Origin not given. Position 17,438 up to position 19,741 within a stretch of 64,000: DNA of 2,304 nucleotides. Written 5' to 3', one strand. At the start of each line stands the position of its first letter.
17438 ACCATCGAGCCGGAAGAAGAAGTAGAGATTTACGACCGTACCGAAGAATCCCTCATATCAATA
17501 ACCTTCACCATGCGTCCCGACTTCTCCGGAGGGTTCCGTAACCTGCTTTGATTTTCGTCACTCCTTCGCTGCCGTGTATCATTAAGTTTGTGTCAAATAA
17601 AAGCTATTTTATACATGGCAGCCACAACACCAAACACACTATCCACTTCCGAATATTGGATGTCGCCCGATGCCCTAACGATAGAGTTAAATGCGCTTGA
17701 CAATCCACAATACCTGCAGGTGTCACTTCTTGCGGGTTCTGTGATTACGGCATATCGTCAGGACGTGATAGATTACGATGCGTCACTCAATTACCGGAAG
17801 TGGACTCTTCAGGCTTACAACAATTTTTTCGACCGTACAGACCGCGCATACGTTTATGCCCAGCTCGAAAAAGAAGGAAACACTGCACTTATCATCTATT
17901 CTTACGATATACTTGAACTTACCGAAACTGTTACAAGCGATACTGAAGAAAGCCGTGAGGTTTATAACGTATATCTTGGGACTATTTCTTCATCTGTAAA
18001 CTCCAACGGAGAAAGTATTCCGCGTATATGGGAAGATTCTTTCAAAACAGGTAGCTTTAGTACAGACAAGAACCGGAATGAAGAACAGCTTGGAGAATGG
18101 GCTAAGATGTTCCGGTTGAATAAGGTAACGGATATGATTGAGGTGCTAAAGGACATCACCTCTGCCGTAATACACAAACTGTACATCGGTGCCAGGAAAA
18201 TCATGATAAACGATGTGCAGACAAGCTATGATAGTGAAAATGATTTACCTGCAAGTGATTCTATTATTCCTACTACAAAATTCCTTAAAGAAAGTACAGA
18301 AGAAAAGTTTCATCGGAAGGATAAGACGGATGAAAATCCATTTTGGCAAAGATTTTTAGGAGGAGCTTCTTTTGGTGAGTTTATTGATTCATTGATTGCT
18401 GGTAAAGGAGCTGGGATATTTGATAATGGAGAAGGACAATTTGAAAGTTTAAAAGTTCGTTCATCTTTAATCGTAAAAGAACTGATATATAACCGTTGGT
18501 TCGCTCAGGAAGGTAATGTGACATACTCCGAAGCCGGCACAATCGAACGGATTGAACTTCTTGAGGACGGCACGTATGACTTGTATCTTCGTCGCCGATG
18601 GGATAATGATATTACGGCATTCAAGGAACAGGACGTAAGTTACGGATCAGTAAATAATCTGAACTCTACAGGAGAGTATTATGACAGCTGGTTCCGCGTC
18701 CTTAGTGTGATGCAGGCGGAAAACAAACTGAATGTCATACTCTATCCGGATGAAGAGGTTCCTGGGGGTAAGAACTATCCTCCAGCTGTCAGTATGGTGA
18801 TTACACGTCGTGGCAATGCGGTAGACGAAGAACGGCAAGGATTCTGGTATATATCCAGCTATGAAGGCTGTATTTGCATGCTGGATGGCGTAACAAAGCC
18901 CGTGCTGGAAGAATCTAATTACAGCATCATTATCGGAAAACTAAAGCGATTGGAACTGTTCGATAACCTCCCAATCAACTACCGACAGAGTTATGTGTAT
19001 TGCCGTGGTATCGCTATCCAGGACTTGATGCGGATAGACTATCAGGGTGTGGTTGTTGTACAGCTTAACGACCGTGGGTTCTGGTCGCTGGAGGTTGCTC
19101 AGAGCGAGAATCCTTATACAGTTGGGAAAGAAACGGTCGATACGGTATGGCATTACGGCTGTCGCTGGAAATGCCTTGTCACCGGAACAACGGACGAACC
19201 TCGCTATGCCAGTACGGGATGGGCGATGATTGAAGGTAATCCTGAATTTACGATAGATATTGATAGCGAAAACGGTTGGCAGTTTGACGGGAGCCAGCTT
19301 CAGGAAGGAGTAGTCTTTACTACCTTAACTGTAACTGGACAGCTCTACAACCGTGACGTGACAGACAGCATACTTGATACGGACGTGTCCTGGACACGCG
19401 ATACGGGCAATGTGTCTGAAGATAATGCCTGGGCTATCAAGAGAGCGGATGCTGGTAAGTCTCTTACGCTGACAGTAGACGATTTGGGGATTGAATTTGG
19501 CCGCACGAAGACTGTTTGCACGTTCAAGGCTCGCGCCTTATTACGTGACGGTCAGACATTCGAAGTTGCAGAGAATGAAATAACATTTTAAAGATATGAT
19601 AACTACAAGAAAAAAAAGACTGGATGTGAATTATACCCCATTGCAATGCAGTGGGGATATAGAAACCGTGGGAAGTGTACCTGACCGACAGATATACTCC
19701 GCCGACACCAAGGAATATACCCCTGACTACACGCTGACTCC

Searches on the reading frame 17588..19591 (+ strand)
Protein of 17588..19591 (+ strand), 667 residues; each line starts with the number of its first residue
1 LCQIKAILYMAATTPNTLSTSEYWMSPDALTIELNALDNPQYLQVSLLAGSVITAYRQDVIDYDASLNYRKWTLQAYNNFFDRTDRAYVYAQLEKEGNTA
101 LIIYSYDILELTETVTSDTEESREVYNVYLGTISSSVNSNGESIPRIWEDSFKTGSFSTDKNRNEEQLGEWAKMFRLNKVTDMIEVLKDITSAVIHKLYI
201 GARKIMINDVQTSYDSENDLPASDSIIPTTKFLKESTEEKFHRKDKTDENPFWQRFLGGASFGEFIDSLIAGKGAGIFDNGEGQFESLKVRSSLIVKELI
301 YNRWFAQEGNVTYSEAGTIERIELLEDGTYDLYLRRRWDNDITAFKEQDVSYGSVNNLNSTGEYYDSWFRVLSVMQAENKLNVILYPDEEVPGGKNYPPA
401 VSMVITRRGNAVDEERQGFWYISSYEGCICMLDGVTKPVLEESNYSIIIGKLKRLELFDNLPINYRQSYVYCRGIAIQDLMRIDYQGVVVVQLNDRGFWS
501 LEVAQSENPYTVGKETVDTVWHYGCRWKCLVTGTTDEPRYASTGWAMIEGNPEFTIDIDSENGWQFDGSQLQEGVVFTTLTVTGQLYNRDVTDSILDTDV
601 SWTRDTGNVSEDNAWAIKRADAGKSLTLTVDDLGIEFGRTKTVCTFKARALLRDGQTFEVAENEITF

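Call 9: search_protein_families(library=phrogs, proteins=[window:17588-19591:+], max_evalue=0.00001)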
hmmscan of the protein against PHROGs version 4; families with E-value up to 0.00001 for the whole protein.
window:17588-19591:+ (667 aa): 2 families
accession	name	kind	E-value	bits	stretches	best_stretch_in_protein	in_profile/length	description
phrog_26822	-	unknown function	8.5e-64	217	1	261-656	143-521/530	-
phrog_17422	-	unknown function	3.4e-34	118.8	1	223-634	497-935/961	-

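Call 10: search_protein_families(library=pfam, proteins=[window:17588-19591:+], max_evalue=0.001)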
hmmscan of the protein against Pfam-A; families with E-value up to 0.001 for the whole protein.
window:17588-19591:+ (667 aa): 0 families
